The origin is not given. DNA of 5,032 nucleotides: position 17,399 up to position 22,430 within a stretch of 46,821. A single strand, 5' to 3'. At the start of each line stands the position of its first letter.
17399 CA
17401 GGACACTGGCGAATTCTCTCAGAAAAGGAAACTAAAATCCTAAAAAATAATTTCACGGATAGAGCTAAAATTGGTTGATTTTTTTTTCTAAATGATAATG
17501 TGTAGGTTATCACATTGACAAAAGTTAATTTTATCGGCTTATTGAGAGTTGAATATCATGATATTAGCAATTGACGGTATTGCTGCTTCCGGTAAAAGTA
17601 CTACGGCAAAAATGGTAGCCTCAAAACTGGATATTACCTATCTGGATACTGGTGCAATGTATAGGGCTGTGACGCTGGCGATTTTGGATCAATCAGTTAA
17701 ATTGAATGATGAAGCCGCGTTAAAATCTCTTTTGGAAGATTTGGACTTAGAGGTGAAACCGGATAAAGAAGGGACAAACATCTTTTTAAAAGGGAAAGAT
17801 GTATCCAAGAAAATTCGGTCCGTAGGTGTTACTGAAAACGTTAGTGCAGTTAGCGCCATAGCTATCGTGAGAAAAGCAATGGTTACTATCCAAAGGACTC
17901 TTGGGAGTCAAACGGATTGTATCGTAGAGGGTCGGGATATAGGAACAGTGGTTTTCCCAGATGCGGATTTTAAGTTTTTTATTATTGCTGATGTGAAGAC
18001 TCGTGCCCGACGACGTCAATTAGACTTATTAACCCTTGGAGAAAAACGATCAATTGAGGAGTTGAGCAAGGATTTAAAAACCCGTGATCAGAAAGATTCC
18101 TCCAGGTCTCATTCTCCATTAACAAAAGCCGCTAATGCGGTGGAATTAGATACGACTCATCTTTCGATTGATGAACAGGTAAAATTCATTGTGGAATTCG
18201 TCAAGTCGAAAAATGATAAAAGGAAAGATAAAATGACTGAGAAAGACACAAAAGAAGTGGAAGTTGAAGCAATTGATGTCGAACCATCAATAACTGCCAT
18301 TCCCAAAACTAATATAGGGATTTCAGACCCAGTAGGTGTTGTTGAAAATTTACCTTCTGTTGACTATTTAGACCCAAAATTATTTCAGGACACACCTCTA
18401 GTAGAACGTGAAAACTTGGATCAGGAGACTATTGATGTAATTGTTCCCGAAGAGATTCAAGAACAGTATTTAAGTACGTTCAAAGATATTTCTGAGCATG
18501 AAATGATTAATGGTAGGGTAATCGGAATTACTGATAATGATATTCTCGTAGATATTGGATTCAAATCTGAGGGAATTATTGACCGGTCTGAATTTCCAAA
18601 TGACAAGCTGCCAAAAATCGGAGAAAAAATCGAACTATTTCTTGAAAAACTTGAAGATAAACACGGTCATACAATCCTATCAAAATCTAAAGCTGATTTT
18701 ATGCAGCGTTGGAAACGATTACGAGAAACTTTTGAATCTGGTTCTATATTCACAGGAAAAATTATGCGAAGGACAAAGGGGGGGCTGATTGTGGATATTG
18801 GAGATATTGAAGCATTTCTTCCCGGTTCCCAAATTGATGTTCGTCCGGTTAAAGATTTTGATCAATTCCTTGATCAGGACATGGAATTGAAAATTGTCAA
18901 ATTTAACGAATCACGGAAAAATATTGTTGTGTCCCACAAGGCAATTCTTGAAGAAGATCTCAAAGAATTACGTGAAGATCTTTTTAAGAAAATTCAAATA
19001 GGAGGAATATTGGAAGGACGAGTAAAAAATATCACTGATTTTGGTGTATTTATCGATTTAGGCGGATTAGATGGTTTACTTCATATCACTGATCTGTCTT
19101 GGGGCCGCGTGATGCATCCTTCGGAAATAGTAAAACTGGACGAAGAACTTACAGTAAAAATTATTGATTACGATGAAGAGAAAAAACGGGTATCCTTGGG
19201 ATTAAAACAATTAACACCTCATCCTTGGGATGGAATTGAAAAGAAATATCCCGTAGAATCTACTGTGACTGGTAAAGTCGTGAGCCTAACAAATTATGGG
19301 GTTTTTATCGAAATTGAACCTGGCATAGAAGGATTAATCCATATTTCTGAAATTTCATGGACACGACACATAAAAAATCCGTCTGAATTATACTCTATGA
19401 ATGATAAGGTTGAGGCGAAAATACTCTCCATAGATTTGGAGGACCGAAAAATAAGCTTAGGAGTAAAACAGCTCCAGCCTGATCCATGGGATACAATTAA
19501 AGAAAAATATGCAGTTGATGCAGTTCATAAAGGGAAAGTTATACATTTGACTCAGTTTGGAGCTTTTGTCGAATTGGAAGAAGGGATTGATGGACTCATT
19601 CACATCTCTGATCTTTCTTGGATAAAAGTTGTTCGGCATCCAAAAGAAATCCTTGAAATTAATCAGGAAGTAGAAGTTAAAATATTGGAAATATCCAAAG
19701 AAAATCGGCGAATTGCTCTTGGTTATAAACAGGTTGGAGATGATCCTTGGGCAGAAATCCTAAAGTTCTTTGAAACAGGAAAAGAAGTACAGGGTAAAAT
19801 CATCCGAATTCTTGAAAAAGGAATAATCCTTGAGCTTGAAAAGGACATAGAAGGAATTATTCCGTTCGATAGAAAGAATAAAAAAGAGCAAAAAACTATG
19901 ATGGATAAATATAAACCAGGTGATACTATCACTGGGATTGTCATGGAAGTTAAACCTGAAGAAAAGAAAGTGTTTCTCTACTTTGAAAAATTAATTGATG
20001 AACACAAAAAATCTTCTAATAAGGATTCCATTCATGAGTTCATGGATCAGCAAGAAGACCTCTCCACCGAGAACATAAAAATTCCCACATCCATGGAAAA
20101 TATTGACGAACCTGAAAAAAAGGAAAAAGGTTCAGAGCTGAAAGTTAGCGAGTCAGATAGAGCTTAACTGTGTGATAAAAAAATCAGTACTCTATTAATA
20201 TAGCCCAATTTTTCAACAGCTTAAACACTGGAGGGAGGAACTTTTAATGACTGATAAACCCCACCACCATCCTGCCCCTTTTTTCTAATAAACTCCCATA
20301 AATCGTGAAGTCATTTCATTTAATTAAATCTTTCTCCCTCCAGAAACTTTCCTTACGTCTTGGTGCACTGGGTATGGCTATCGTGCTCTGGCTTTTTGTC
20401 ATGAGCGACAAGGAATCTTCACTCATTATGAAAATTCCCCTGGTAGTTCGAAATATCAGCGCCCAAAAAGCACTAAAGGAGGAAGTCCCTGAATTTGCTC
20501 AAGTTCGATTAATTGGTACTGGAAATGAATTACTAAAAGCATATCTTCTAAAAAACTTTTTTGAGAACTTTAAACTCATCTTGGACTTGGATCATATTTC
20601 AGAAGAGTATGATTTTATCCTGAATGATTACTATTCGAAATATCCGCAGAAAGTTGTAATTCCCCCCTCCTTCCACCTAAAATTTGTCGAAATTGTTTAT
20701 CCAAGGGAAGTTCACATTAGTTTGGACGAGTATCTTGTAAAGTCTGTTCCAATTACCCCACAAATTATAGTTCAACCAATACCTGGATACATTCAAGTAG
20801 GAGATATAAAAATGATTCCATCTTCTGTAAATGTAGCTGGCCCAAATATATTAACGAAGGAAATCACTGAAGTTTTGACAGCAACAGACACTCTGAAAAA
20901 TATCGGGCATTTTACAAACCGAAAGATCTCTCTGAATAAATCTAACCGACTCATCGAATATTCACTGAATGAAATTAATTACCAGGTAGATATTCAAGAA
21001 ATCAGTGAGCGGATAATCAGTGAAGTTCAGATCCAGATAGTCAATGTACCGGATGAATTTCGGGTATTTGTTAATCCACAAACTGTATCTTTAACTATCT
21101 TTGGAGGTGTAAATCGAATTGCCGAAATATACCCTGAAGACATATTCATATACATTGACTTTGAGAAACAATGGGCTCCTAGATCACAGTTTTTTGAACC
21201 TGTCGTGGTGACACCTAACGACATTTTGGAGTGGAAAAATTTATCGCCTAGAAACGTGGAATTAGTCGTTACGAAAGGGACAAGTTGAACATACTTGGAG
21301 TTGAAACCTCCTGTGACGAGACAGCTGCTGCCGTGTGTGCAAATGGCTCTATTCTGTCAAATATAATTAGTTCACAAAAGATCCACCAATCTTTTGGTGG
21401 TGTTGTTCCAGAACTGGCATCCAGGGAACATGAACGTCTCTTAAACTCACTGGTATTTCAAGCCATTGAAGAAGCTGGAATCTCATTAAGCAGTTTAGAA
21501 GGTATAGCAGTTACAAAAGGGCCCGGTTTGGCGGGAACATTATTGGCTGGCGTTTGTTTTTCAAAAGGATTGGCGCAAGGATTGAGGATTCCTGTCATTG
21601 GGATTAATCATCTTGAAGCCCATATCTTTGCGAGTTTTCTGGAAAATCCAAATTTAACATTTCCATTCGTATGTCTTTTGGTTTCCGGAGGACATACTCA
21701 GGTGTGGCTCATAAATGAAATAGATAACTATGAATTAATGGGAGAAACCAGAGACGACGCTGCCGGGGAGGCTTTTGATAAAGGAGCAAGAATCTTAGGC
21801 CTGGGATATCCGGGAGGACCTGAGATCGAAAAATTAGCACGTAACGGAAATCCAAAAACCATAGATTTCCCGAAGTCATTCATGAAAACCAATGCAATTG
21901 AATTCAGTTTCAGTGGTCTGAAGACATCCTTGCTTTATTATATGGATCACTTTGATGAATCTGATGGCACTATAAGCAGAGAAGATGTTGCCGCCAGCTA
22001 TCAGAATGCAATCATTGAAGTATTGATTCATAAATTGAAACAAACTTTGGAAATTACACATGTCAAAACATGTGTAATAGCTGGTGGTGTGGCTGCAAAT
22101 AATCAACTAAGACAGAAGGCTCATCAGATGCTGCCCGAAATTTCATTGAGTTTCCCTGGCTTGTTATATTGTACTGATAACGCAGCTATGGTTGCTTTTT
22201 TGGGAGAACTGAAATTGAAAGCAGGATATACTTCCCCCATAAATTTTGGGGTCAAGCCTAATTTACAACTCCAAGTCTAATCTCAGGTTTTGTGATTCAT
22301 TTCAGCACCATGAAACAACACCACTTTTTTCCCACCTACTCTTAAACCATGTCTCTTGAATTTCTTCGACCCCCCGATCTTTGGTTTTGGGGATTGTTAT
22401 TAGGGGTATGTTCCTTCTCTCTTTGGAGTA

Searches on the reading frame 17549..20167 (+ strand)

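Call 43: search_protein_families(library=pfam, proteins=[window:17549-20167:+], max_evalue=0.001)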
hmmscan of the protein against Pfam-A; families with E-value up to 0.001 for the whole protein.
window:17549-20167:+ (872 aa): 8 families
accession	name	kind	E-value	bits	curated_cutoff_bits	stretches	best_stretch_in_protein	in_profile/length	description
PF00575.29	S1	-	2.7e-75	249.2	22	6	568-640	3-74/74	S1 RNA binding domain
PF02224.24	Cytidylate_kin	-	1.4e-65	221.4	26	1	7-219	2-210/211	Cytidylate kinase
PF23459.1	S1_RRP5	-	1.2e-18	67.9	27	1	571-637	5-70/72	RRP5 S1 domain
PF21710.3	Spt6_S1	-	1e-12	48.6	27.5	0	576-637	23-84/91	Spt6, S1/OB domain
PF13189.12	Cytidylate_kin2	-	2.2e-08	34.9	28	1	6-185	2-152/176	Cytidylate kinase-like family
PF13509.12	S1_2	-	3.7e-07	30.6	21.8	0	398-430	2-35/61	S1 domain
PF13207.12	AAA_17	-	0.0007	20.3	27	0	10-42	2-34/136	AAA domain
PF17092.11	PCB_OB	-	0.00092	20.4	27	0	649-699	24-74/111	Penicillin-binding protein OB-like domain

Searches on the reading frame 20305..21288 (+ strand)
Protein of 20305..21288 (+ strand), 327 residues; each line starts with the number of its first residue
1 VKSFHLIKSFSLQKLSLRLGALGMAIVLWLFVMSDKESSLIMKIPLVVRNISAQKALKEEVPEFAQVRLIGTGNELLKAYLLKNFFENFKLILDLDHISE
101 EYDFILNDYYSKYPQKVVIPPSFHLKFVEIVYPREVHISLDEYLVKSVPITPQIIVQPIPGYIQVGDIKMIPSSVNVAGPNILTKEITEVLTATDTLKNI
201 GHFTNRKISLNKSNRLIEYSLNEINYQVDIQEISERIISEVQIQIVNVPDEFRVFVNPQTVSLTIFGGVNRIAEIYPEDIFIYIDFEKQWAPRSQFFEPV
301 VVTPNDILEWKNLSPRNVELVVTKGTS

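Call 43: search_protein_families(library=pfam, proteins=[window:20305-21288:+], max_evalue=0.001)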
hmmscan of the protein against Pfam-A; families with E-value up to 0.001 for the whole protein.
window:20305-21288:+ (327 aa): 0 families

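Call 44: search_protein_families(library=ncbifam, proteins=[window:20305-21288:+], max_evalue=0.01)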
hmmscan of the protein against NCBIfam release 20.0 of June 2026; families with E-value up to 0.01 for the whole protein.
window:20305-21288:+ (327 aa): 0 families

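Call 64: search_protein_families(library=pfam, proteins=[window:20305-21288:+], max_evalue=10)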
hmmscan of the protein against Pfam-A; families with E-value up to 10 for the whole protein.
window:20305-21288:+ (327 aa): 2 families
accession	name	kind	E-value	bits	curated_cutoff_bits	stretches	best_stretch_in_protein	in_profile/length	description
PF07949.17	YbbR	-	0.0024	18.6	22.3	2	148-225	1-78/81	YbbR-like protein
PF07742.17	BTG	-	0.13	12.4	23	1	225-265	63-107/117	BTG family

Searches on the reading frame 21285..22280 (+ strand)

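Call 43: search_protein_families(library=pfam, proteins=[window:21285-22280:+], max_evalue=0.001)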
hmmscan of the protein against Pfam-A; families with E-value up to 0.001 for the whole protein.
window:21285-22280:+ (331 aa): 2 families
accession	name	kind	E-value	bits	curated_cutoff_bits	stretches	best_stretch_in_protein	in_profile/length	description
PF00814.31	TsaD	-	6.3e-93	311.7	24.8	1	23-305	2-264/264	tRNA N6-adenosine threonylcarbamoyltransferase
PF22521.2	HypF_C_2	-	3.7e-05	24.1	27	1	223-285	157-219/241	Carbamoyltransferase, Kae1-like Domain, second subdomain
